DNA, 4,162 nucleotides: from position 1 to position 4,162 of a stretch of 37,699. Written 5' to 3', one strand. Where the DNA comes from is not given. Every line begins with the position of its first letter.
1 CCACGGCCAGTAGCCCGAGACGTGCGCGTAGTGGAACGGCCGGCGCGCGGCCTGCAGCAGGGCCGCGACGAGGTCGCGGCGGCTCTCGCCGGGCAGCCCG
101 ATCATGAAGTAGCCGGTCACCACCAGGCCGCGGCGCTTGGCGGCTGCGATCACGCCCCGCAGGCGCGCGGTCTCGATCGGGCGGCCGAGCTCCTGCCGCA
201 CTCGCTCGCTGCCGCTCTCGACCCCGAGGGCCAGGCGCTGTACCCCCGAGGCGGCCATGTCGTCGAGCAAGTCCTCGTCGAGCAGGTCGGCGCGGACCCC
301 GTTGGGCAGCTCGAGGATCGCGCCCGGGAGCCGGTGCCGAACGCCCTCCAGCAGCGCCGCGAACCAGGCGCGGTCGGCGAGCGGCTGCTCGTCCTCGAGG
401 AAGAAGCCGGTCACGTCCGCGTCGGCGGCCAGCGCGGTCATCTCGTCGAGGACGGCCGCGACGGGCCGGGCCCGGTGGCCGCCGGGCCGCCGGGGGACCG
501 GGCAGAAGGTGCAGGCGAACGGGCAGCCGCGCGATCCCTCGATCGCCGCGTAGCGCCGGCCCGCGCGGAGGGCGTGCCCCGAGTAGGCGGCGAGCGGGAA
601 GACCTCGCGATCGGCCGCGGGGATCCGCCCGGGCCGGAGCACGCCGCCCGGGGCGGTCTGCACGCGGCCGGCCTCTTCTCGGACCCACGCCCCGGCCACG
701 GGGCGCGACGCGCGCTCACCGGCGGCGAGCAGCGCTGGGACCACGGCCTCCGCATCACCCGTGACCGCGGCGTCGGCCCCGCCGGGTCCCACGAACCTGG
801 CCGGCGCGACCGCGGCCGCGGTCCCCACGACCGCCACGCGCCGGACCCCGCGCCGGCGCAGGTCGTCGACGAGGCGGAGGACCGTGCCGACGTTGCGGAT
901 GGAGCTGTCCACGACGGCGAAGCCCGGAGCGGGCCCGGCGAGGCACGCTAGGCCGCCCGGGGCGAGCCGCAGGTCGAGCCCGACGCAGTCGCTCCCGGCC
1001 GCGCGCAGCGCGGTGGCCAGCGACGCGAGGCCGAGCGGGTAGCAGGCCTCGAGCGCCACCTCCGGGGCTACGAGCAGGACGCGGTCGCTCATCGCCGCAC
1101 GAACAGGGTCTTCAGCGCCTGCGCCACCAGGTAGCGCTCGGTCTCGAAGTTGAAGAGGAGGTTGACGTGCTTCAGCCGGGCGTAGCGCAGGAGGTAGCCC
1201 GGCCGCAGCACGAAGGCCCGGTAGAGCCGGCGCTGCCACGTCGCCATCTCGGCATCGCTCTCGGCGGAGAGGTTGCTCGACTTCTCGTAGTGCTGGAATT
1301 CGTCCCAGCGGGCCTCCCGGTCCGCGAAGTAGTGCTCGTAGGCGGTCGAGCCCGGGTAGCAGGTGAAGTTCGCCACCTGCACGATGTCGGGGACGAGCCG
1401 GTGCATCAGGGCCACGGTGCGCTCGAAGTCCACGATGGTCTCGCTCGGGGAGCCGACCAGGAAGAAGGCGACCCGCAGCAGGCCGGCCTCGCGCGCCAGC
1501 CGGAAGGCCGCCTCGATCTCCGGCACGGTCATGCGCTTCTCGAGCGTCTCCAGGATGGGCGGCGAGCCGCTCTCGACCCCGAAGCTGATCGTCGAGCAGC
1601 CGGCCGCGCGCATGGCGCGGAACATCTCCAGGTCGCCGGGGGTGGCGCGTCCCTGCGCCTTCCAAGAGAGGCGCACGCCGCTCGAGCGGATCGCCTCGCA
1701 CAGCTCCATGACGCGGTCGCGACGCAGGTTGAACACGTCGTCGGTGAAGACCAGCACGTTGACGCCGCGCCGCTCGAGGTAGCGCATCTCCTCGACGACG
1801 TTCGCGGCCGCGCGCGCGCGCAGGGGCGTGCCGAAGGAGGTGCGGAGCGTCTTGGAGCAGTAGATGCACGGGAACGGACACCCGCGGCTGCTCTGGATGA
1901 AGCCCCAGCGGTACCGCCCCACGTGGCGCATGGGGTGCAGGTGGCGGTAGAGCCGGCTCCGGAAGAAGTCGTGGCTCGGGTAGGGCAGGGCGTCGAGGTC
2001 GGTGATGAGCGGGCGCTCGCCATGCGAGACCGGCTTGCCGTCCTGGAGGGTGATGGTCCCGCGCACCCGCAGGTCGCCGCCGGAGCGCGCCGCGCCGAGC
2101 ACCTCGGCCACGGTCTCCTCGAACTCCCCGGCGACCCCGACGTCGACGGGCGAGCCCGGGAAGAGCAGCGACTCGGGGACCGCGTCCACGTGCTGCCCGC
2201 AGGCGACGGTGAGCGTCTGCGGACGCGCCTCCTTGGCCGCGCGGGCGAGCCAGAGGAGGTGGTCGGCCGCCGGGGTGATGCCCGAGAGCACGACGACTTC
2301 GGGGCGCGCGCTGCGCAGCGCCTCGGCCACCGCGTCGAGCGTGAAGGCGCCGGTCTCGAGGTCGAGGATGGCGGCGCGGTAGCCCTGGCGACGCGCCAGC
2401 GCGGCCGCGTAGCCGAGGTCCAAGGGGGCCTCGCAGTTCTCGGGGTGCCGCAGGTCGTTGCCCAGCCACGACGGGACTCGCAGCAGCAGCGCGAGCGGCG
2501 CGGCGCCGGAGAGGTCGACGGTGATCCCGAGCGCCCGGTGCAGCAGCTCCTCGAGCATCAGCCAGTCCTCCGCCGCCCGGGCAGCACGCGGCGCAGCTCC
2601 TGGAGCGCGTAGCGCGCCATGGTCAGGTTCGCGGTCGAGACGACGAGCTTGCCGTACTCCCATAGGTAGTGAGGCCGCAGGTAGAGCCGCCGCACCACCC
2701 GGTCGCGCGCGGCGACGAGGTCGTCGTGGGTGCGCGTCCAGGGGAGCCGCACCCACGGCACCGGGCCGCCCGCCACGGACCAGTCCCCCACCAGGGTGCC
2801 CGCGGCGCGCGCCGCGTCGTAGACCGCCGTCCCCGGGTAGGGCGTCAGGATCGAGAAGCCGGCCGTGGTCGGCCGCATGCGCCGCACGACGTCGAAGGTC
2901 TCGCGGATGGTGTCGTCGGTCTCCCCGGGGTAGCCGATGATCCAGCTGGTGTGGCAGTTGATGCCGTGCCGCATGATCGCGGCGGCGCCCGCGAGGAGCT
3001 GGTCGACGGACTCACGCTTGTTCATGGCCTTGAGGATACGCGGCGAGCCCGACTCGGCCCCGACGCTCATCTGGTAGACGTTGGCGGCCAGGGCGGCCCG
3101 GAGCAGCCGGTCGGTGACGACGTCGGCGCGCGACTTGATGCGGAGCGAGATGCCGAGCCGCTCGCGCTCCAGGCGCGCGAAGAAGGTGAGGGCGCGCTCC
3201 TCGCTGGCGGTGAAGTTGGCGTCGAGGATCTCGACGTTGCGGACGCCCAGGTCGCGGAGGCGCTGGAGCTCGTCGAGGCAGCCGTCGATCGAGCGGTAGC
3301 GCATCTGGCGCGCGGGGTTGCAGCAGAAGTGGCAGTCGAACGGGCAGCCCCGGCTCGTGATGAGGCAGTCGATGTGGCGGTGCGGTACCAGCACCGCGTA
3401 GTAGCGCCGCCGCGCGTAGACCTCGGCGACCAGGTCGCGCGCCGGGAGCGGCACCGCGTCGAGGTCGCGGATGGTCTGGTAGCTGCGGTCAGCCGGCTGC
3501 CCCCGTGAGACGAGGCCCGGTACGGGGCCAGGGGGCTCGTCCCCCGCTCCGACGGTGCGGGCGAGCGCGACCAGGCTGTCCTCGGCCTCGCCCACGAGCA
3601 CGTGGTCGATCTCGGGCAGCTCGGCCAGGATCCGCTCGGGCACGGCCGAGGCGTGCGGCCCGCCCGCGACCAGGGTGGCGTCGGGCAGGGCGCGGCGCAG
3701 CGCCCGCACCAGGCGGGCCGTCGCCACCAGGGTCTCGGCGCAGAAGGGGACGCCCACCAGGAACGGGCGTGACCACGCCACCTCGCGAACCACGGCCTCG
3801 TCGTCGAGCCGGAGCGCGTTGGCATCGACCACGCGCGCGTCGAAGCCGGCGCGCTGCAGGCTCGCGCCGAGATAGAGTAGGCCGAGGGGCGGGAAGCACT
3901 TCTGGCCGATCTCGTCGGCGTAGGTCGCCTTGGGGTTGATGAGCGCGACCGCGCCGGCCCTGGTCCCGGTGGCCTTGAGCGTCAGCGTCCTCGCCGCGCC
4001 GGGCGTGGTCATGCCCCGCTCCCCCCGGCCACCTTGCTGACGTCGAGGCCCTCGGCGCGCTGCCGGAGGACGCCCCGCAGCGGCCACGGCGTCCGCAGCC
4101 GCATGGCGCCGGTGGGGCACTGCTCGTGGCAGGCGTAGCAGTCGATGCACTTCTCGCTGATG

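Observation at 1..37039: Hyper-dense radical SAM supercluster with no recognisable substrate gene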

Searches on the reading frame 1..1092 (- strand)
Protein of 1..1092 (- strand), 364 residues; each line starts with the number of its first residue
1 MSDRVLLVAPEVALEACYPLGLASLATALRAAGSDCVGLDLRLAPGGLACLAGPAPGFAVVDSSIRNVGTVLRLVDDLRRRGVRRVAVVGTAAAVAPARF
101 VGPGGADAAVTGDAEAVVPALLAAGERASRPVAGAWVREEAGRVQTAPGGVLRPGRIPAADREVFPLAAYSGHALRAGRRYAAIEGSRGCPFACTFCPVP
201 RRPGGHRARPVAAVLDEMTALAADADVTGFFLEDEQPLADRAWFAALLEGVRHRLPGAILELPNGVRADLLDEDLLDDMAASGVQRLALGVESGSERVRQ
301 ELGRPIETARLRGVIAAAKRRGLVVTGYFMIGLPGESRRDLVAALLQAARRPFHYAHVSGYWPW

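Call 6: search_protein_families(library=pfam, proteins=[window:1-1092:-], max_evalue=0.01)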
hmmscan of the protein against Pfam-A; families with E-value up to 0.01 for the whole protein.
window:1-1092:- (364 aa): 2 families
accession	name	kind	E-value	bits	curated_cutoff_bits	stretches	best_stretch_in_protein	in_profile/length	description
PF04055.27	Radical_SAM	-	7.7e-22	78.7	29.5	1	186-345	3-163/166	Radical SAM superfamily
PF02310.24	B12-binding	-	1.3e-05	25.4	32.1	1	16-121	11-120/121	B12 binding domain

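Call 9: search_protein_families(library=ncbifam, proteins=[window:1-1092:-], max_evalue=0.001)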
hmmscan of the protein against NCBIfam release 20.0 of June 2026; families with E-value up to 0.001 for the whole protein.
window:1-1092:- (364 aa): 26 families (the best 25 are shown)
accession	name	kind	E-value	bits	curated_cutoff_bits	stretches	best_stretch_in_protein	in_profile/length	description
TIGR04014.1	B12_SAM_MJ_0865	equivalog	6.5e-24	84.5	360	1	107-343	91-328/434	methyl-coenzyme M reductase glutamine C-methyltransferase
NF050148.1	rSAM_ApyD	equivalog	1.1e-21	76.9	750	1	107-341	128-356/645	RiPP biosynthesis radical SAM protein ApyD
TIGR02026.1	BchE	equivalog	3.2e-20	72.5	481.35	1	107-350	117-364/497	magnesium-protoporphyrin IX monomethyl ester anaerobic oxidative cyclase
TIGR04072.2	rSAM_ladder_B12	equivalog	3.1e-19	68.9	360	1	7-341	4-339/443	lipid biosynthesis B12-binding/radical SAM protein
TIGR04013.1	B12_SAM_MJ_1487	hypoth_equivalog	1e-18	67.4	251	2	70-219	58-190/382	TIGR04013 family B12-binding domain/radical SAM domain-containing protein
TIGR04295.1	B12_rSAM_oligo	hypoth_equivalog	3.5e-18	65.5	400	1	74-321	93-333/422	TIGR04295 family B12-binding domain-containing radical SAM protein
TIGR04479.1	bcpD_PhpK_rSAM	subfamily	5e-18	64.8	600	1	181-340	241-398/504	PhpK family radical SAM P-methyltransferase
NF038361.1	rSAM_Sden_1168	equivalog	1.1e-17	63.8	575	1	177-356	278-456/560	Sden_1168 family B12-binding radical SAM P-methyltransferase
TIGR03471.1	HpnJ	equivalog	3.8e-16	59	577.6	1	180-342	196-356/472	hopanoid biosynthesis associated radical SAM protein HpnJ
TIGR04385.1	B12_rSAM_cofa1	equivalog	6.5e-14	52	450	1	14-340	15-353/438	B12 lower ligand biosynthesis radical SAM protein BzaD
NF033070.1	rSAM_AprD4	equivalog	1.7e-13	50.3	500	1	19-342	42-357/456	AprD4 family radical SAM diol-dehydratase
TIGR03975.1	rSAM_ocin_1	subfamily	1.1e-11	44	281.85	1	107-340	183-419/606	RiPP maturation radical SAM C-methyltransferase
TIGR00089.1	TIGR00089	subfamily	3e-10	39.5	251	1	178-361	137-328/429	MiaB/RimO family radical SAM methylthiotransferase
NF040542.1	rSAM_RCCLKC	equivalog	5.4e-09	35.7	450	1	66-336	60-335/423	arsinothricin biosynthesis radical SAM protein ArsL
TIGR01125.1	TIGR01125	equivalog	1.5e-08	34.1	356.95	1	177-224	133-180/432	30S ribosomal protein S12 methylthiotransferase RimO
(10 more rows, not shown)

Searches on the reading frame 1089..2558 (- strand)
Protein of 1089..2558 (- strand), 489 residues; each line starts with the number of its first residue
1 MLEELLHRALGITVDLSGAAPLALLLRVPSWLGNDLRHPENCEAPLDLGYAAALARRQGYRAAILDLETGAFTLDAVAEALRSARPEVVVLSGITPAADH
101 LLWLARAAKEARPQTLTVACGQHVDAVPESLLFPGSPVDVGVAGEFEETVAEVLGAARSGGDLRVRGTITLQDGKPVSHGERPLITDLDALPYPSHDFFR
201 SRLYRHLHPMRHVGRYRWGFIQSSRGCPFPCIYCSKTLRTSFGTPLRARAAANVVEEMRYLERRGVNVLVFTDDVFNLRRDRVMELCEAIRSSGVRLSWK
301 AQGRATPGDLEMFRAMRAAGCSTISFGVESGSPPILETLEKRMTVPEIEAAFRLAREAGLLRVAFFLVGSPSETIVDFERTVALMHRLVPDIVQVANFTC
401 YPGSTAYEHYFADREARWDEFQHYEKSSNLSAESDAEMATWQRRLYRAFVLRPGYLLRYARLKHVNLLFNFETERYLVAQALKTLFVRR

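Call 6: search_protein_families(library=pfam, proteins=[window:1089-2558:-], max_evalue=0.01)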
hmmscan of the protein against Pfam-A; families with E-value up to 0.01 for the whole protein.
window:1089-2558:- (489 aa): 2 families
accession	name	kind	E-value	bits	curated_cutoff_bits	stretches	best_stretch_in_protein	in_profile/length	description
PF04055.27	Radical_SAM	-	1.8e-23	84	29.5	1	222-384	2-165/166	Radical SAM superfamily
PF02310.24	B12-binding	-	1.8e-15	57.3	32.1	1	40-153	9-120/121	B12 binding domain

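Call 9: search_protein_families(library=ncbifam, proteins=[window:1089-2558:-], max_evalue=0.001)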
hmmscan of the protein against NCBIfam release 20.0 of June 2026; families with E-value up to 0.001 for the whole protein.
window:1089-2558:- (489 aa): 27 families (the best 25 are shown)
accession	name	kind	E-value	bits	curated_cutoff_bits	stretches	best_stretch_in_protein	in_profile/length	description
TIGR03471.1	HpnJ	equivalog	3.1e-42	145.1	577.6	1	85-460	68-443/472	hopanoid biosynthesis associated radical SAM protein HpnJ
TIGR02026.1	BchE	equivalog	5e-41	141.1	481.35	1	48-459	25-436/497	magnesium-protoporphyrin IX monomethyl ester anaerobic oxidative cyclase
NF033070.1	rSAM_AprD4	equivalog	3.2e-34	118.6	500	1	154-406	137-386/456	AprD4 family radical SAM diol-dehydratase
NF050148.1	rSAM_ApyD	equivalog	2.3e-33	115.5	750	1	75-465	64-445/645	RiPP biosynthesis radical SAM protein ApyD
TIGR04367.1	HpnR_B12_rSAM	equivalog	2.9e-30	105.3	650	1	45-408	22-371/490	hopanoid C-3 methylase HpnR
TIGR04479.1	bcpD_PhpK_rSAM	subfamily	3.9e-28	98.1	600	1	221-401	244-422/504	PhpK family radical SAM P-methyltransferase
TIGR04072.2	rSAM_ladder_B12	equivalog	1.9e-25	89.4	360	1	221-390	183-351/443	lipid biosynthesis B12-binding/radical SAM protein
TIGR04295.1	B12_rSAM_oligo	hypoth_equivalog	3.6e-25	88.5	400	1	43-414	23-388/422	TIGR04295 family B12-binding domain-containing radical SAM protein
TIGR04013.1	B12_SAM_MJ_1487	hypoth_equivalog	2.9e-23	82.3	251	2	76-271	33-202/382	TIGR04013 family B12-binding domain/radical SAM domain-containing protein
TIGR04385.1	B12_rSAM_cofa1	equivalog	2e-22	80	450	1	106-388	91-364/438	B12 lower ligand biosynthesis radical SAM protein BzaD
NF038361.1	rSAM_Sden_1168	equivalog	3.5e-22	78.7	575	1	82-411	137-474/560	Sden_1168 family B12-binding radical SAM P-methyltransferase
TIGR04014.1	B12_SAM_MJ_0865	equivalog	1.1e-21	77.2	360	1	83-403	36-351/434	methyl-coenzyme M reductase glutamine C-methyltransferase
TIGR03975.1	rSAM_ocin_1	subfamily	4.8e-19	68.3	281.85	1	74-388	117-430/606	RiPP maturation radical SAM C-methyltransferase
NF040546.1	rSAM_CUAEP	equivalog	1.3e-16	60.4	500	1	43-387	11-340/468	CUAEP/CCAEP-tail radical SAM (seleno)protein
NF033712.0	B12_rSAM_KedN5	subfamily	9.9e-15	53.8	700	1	45-280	17-255/624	KedN5 family methylcobalamin-dependent radical SAM C-methyltransferase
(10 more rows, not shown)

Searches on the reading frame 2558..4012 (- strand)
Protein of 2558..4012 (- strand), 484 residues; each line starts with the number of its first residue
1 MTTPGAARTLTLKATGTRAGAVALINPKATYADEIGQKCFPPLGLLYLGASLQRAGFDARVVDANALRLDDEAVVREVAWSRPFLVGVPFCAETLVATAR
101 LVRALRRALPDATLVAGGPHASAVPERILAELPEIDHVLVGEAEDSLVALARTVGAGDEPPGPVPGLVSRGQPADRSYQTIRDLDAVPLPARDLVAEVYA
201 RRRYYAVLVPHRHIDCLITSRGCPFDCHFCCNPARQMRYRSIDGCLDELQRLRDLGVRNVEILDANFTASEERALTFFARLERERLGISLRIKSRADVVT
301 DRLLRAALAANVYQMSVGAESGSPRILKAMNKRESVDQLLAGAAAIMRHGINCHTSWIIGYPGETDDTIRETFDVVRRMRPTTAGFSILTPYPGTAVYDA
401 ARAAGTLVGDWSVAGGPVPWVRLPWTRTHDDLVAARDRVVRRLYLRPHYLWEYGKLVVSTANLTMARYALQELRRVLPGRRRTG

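Call 6: search_protein_families(library=pfam, proteins=[window:2558-4012:-], max_evalue=0.01)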
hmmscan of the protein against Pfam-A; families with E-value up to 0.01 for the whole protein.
window:2558-4012:- (484 aa): 2 families
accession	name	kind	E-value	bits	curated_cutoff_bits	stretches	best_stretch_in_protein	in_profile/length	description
PF04055.27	Radical_SAM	-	4.6e-23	82.6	29.5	1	218-374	2-164/166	Radical SAM superfamily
PF02310.24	B12-binding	-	2.1e-21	76.4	32.1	1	39-150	11-120/121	B12 binding domain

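Call 9: search_protein_families(library=ncbifam, proteins=[window:2558-4012:-], max_evalue=0.001)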
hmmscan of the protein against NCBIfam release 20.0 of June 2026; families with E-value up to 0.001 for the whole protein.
window:2558-4012:- (484 aa): 29 families (the best 25 are shown)
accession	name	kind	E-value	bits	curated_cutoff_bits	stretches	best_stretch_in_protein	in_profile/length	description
TIGR03471.1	HpnJ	equivalog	2.9e-40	138.6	577.6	1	58-461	46-450/472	hopanoid biosynthesis associated radical SAM protein HpnJ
TIGR02026.1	BchE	equivalog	4.3e-40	138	481.35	1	25-407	5-393/497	magnesium-protoporphyrin IX monomethyl ester anaerobic oxidative cyclase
NF050148.1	rSAM_ApyD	equivalog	1.4e-34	119.5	750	1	40-402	23-394/645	RiPP biosynthesis radical SAM protein ApyD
NF038361.1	rSAM_Sden_1168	equivalog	5.4e-33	114.4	575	1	100-408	159-480/560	Sden_1168 family B12-binding radical SAM P-methyltransferase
TIGR04479.1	bcpD_PhpK_rSAM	subfamily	6.7e-32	110.5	600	1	218-383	245-413/504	PhpK family radical SAM P-methyltransferase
TIGR04072.2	rSAM_ladder_B12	equivalog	1.6e-31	109.4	360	1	42-408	18-379/443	lipid biosynthesis B12-binding/radical SAM protein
NF033070.1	rSAM_AprD4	equivalog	8.3e-30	104.1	500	1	38-410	38-399/456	AprD4 family radical SAM diol-dehydratase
TIGR04385.1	B12_rSAM_cofa1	equivalog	1.2e-29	103.9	450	1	31-379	9-364/438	B12 lower ligand biosynthesis radical SAM protein BzaD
TIGR04013.1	B12_SAM_MJ_1487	hypoth_equivalog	5.3e-29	101.2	251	2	71-261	31-201/382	TIGR04013 family B12-binding domain/radical SAM domain-containing protein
TIGR04367.1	HpnR_B12_rSAM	equivalog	2.1e-26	92.5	650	1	41-401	21-373/490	hopanoid C-3 methylase HpnR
TIGR04295.1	B12_rSAM_oligo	hypoth_equivalog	3.3e-25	88.7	400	1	22-333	2-315/422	TIGR04295 family B12-binding domain-containing radical SAM protein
TIGR04014.1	B12_SAM_MJ_0865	equivalog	1.9e-24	86.3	360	1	112-399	69-356/434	methyl-coenzyme M reductase glutamine C-methyltransferase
TIGR03975.1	rSAM_ocin_1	subfamily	2.4e-23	82.5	281.85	1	72-376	118-427/606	RiPP maturation radical SAM C-methyltransferase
TIGR00089.1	TIGR00089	subfamily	2.2e-17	63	251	1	212-399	138-338/429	MiaB/RimO family radical SAM methylthiotransferase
TIGR04428.1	B12_rSAM_trp_MT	equivalog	2.7e-16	59.1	500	1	40-270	14-275/558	tryptophan 2-C-methyltransferase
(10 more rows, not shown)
